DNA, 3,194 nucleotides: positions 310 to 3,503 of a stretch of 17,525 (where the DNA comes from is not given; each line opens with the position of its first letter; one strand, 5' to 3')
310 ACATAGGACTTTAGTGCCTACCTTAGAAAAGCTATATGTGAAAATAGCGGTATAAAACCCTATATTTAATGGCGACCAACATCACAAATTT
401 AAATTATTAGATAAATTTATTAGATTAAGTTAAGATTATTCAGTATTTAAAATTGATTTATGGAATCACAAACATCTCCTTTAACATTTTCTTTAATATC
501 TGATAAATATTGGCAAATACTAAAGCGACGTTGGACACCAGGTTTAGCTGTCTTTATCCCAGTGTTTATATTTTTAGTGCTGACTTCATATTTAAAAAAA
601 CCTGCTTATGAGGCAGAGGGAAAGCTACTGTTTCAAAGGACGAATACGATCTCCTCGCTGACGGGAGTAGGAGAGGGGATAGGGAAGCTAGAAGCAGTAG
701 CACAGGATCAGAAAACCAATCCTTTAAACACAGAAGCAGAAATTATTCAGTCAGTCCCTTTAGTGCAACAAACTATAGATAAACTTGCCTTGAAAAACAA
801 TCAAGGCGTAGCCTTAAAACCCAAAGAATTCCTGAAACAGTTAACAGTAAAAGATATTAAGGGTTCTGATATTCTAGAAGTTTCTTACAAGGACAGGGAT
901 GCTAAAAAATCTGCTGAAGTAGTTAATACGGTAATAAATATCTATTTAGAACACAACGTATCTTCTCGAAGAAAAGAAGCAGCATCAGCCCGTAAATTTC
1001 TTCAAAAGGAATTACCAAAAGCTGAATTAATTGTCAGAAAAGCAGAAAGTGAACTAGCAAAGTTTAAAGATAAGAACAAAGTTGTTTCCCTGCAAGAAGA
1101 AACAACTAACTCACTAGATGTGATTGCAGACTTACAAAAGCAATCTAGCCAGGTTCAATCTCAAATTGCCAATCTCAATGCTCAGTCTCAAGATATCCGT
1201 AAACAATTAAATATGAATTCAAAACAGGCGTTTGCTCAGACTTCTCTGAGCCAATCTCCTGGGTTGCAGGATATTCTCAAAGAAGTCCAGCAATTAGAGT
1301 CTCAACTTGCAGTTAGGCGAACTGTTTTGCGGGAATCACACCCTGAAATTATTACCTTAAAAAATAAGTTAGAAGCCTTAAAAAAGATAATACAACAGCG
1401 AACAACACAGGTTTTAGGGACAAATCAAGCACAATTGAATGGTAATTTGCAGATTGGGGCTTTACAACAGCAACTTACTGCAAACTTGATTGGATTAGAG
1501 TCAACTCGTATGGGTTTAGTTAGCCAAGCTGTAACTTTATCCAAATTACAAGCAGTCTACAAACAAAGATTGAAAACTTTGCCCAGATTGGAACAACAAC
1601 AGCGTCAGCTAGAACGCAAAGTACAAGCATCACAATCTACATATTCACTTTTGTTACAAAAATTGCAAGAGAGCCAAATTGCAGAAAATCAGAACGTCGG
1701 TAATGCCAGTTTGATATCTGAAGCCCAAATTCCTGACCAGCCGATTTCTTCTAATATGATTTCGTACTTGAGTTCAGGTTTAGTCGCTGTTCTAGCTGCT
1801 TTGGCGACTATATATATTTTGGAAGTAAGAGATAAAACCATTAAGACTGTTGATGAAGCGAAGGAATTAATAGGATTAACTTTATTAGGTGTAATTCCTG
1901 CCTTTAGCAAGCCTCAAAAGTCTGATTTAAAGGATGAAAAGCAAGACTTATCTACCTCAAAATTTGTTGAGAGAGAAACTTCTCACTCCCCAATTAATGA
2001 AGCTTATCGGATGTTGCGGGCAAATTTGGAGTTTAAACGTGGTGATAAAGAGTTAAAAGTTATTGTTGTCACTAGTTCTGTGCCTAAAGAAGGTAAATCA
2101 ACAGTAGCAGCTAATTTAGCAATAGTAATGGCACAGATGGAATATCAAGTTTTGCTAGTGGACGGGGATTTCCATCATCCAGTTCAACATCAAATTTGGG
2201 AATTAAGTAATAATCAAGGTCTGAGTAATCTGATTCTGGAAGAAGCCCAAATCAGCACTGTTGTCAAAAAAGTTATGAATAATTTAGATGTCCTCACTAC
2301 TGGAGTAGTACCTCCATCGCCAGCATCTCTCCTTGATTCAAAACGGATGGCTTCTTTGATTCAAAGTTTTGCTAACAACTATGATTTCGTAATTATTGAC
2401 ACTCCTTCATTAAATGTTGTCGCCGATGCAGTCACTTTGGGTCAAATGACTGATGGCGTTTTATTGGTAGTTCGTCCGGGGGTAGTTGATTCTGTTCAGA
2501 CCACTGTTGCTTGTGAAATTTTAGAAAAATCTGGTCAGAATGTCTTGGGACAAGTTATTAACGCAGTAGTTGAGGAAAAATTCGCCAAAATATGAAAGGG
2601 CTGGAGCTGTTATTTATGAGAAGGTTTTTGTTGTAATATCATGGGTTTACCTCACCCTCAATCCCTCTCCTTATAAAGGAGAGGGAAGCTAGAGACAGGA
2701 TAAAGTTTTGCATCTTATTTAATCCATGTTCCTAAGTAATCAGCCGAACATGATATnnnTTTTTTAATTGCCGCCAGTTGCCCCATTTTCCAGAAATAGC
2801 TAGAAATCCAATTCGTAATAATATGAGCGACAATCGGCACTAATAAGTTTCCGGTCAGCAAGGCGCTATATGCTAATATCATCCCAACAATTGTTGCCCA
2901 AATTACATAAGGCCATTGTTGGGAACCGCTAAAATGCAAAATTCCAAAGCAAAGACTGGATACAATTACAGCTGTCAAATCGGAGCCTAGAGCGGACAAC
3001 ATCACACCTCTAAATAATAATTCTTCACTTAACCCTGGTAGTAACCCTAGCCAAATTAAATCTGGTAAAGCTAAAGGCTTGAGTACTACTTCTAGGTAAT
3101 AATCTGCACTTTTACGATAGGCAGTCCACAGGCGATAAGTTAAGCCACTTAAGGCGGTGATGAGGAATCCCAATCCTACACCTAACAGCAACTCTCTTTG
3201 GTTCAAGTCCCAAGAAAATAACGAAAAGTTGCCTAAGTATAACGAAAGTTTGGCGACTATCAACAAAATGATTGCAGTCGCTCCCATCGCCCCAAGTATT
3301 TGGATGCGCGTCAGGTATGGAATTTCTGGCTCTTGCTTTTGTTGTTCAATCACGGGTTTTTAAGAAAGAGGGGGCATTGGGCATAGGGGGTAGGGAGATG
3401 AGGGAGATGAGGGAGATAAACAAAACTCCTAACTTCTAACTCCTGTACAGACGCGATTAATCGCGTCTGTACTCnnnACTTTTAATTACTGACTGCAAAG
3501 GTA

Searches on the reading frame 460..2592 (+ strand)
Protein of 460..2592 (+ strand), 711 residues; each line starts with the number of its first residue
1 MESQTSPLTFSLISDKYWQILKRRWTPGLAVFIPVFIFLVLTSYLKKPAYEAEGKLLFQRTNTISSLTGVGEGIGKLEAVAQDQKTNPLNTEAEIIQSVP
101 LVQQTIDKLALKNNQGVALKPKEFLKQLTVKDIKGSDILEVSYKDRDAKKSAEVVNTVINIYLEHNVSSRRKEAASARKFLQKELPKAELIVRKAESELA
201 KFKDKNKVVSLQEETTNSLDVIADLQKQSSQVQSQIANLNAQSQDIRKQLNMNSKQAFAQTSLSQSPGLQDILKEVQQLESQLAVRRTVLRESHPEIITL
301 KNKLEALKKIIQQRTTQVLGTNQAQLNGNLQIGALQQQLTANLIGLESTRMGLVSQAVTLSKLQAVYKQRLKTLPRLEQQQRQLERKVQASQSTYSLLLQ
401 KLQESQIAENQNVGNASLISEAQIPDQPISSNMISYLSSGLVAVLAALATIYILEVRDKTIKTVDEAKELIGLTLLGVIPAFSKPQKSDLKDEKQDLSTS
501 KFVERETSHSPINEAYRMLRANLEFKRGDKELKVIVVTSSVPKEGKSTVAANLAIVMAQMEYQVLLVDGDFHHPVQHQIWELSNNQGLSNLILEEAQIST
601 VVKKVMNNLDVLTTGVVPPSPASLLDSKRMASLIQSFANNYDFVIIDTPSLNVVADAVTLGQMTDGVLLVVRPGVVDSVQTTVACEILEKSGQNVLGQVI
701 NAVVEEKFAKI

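Call 75: search_protein_families(library=pfam, proteins=[window:460-2592:+], max_evalue=0.001)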
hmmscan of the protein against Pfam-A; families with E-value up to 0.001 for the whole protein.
window:460-2592:+ (711 aa): 6 families
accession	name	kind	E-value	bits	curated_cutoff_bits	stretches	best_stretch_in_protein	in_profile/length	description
PF13614.12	AAA_31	-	2.3e-11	44.4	27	1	533-658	2-136/177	AAA domain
PF13807.11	GNVR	-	4.8e-09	36.4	27.7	1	378-447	3-73/82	G-rich domain on putative tyrosine kinase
PF10609.15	ParA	-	1.3e-08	35.1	27.1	1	533-701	4-173/246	NUBPL iron-transfer P-loop NTPase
PF01656.29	CbiA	-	4.8e-06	27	25.4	1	543-639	9-67/125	CobQ/CobB/MinD/ParA nucleotide binding domain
PF06564.18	CBP_BcsQ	-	0.00057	19.9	21.3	0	544-674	13-148/234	Cellulose biosynthesis protein BcsQ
PF09140.17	MipZ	-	0.00062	19.6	20.7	1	534-652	2-111/262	ATPase MipZ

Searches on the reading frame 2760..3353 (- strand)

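Call 75: search_protein_families(library=pfam, proteins=[window:2760-3353:-], max_evalue=0.001)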
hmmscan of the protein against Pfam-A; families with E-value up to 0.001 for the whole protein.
window:2760-3353:- (198 aa): 1 family
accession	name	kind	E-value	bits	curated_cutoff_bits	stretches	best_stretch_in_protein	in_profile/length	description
PF02517.21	Rce1-like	-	8.2e-21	74.5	22.4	1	95-183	4-93/93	Type II CAAX prenyl endopeptidase Rce1-like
